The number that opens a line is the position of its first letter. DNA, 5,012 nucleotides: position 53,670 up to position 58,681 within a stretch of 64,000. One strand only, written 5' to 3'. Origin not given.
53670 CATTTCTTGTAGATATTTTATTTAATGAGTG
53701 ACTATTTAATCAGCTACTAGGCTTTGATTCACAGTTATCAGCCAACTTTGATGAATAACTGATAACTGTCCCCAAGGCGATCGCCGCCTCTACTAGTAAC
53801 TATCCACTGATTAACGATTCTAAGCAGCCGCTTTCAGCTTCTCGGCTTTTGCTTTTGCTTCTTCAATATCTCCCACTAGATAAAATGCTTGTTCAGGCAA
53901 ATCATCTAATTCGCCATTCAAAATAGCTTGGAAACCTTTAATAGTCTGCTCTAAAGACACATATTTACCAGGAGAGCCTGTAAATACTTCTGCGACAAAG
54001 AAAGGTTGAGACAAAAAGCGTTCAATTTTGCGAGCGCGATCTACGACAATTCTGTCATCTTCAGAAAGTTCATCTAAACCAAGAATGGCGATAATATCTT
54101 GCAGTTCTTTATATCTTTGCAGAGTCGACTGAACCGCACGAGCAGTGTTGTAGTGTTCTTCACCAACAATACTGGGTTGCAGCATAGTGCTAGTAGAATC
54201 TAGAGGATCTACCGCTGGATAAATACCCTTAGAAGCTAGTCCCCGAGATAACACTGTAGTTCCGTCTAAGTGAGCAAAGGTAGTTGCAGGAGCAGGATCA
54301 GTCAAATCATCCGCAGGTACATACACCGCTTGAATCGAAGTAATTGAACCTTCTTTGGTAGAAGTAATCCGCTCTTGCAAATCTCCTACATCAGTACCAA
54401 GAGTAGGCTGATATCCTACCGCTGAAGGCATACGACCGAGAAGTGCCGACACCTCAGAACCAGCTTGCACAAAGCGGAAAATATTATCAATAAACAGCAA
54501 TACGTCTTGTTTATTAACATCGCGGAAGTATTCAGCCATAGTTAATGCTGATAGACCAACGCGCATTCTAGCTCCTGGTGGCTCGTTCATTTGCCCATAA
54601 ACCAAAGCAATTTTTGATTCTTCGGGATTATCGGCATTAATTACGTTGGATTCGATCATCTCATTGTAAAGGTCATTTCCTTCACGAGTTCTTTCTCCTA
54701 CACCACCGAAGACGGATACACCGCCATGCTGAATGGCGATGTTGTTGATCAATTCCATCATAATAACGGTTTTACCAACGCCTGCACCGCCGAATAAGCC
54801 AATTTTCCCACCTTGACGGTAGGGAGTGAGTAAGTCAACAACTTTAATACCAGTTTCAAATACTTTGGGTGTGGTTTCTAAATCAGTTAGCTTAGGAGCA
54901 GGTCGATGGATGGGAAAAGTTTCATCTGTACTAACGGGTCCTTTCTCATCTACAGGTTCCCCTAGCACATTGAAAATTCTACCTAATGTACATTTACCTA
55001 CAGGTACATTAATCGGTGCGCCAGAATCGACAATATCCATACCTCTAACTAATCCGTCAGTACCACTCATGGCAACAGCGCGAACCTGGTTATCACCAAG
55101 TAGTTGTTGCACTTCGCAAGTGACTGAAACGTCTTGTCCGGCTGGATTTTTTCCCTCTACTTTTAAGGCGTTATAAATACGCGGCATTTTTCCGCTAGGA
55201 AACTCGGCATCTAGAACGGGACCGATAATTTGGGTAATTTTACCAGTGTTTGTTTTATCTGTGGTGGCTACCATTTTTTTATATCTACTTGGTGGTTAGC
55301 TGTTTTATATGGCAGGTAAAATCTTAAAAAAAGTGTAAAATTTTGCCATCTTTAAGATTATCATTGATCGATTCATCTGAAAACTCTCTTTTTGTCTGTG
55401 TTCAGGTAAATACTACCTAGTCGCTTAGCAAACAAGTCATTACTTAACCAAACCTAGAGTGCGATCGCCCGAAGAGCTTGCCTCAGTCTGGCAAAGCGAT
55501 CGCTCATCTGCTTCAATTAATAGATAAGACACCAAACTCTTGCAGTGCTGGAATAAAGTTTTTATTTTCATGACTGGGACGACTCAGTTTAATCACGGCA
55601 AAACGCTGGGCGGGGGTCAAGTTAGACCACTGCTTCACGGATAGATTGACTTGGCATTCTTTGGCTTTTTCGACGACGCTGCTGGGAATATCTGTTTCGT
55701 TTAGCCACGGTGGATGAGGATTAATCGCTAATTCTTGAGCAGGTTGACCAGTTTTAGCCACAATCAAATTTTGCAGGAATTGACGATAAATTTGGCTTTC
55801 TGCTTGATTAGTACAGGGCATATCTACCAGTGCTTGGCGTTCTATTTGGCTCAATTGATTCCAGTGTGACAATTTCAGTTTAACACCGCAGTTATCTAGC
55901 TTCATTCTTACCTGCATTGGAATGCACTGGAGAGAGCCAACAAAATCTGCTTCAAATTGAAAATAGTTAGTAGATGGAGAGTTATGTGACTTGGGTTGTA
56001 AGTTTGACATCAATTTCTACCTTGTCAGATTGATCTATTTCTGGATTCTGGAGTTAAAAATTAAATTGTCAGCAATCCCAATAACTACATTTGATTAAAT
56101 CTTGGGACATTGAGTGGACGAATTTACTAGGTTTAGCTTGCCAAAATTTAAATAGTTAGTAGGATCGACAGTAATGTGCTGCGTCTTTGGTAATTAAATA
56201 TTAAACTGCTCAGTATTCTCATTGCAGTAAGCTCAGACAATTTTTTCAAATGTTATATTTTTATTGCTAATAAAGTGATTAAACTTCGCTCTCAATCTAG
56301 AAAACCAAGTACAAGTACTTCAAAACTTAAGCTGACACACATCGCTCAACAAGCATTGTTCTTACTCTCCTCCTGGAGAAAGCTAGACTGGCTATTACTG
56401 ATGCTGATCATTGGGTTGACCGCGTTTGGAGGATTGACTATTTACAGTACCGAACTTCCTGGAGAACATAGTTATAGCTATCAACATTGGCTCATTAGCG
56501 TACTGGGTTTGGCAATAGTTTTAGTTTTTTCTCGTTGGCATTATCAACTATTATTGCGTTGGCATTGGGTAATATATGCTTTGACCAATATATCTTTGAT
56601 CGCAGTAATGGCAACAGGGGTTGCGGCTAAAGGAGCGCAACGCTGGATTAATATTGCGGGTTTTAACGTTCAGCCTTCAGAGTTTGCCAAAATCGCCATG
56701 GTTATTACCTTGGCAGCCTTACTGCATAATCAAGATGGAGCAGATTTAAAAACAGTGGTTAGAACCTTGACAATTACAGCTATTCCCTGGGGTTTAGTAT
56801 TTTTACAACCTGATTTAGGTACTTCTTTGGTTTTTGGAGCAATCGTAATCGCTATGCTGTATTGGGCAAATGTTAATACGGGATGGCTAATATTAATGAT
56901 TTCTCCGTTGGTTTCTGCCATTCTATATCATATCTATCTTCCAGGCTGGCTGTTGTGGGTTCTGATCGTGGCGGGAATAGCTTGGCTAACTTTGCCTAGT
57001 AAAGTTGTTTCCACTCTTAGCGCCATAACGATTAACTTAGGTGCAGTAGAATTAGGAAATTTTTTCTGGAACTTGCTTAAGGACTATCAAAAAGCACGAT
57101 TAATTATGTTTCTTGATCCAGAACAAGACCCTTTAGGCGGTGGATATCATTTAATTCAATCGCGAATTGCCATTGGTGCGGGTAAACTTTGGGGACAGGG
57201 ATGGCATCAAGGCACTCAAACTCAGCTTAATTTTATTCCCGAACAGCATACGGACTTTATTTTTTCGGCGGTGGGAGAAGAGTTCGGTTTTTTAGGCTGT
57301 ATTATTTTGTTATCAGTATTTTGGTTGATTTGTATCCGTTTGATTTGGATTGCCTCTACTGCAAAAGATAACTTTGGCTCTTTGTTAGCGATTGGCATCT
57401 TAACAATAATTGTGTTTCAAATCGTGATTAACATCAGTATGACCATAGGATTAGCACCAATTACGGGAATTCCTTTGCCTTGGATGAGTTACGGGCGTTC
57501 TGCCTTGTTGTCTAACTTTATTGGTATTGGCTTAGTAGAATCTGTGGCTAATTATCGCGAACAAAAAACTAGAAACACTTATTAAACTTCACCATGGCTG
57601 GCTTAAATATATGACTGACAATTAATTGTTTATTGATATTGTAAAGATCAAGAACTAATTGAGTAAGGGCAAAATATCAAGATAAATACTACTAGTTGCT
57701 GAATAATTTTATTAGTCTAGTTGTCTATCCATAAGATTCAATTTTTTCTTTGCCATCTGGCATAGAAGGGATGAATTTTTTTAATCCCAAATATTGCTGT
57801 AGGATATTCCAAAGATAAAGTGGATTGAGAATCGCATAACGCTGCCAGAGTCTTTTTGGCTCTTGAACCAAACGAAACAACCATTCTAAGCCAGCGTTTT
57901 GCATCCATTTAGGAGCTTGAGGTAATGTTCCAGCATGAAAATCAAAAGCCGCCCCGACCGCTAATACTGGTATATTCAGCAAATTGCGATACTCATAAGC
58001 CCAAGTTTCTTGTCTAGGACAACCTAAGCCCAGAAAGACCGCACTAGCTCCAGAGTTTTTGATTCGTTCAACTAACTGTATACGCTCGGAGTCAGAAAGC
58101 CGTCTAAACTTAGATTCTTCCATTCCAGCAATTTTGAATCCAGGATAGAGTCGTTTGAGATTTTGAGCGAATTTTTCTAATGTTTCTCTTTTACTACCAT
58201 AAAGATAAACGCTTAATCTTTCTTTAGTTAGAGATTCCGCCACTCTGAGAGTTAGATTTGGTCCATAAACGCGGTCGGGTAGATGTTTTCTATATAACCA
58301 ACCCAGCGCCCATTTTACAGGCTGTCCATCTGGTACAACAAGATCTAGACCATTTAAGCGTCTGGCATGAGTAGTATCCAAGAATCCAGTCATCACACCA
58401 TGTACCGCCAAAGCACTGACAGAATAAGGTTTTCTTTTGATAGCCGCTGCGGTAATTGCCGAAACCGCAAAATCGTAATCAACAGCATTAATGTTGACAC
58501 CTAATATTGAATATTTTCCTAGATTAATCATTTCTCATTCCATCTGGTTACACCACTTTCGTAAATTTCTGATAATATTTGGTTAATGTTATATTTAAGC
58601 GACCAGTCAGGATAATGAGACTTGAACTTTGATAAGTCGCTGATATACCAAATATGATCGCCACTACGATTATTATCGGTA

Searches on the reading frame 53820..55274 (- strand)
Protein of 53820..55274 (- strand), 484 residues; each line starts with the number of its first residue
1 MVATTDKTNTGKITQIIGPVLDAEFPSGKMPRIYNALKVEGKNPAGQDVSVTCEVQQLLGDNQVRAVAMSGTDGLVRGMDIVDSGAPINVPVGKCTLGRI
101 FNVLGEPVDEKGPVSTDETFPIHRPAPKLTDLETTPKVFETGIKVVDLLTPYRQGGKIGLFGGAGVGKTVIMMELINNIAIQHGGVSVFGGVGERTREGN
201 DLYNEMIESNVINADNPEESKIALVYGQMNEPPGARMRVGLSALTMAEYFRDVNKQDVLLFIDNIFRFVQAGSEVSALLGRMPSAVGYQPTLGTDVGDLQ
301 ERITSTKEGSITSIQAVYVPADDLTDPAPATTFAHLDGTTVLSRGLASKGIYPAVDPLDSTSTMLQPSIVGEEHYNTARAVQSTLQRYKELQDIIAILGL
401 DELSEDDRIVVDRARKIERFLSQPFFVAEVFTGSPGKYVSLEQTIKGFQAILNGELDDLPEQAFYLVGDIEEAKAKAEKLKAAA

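Call 58: search_protein_families(library=pfam, proteins=[window:53820-55274:-], max_evalue=0.0001)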
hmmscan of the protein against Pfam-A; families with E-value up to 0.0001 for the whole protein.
window:53820-55274:- (484 aa): 3 families
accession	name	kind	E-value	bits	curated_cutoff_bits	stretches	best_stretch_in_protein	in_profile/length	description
PF00006.31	ATP-synt_ab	-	1e-70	238.1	29.5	1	142-362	1-213/213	ATP synthase alpha/beta family, nucleotide-binding domain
PF02874.29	ATP-synt_ab_N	-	4.1e-20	72.5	20.9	1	13-85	1-69/69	ATP synthase alpha/beta family, beta-barrel domain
PF22919.1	ATP-synt_VA_C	-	2.9e-17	63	24.7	1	368-457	6-98/101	C-terminal domain of V and A type ATP synthase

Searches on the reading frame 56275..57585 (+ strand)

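Call 58: search_protein_families(library=pfam, proteins=[window:56275-57585:+], max_evalue=0.0001)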
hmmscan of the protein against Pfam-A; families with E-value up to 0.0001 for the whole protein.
window:56275-57585:+ (436 aa): 1 family
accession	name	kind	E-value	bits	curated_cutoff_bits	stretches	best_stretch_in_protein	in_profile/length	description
PF01098.24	FTSW_RODA_SPOVE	-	2.4e-93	313.4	26.4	2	225-429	163-355/356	Cell cycle protein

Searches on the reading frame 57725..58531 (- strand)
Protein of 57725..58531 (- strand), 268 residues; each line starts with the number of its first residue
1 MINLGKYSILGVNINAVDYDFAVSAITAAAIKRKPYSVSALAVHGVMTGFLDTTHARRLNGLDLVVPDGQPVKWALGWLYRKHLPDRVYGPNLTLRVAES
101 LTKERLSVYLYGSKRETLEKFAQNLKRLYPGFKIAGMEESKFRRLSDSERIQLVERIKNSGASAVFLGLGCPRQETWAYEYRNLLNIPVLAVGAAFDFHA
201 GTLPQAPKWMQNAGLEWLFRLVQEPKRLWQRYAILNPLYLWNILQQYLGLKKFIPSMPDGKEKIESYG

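Call 58: search_protein_families(library=pfam, proteins=[window:57725-58531:-], max_evalue=0.0001)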
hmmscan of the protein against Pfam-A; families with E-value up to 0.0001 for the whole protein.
window:57725-58531:- (268 aa): 1 family
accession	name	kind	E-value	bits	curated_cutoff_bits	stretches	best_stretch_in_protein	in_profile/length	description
PF03808.19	Glyco_tran_WecG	-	5.7e-58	195.9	27.4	1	63-232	2-168/168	Glycosyl transferase WecG/TagA/CpsF family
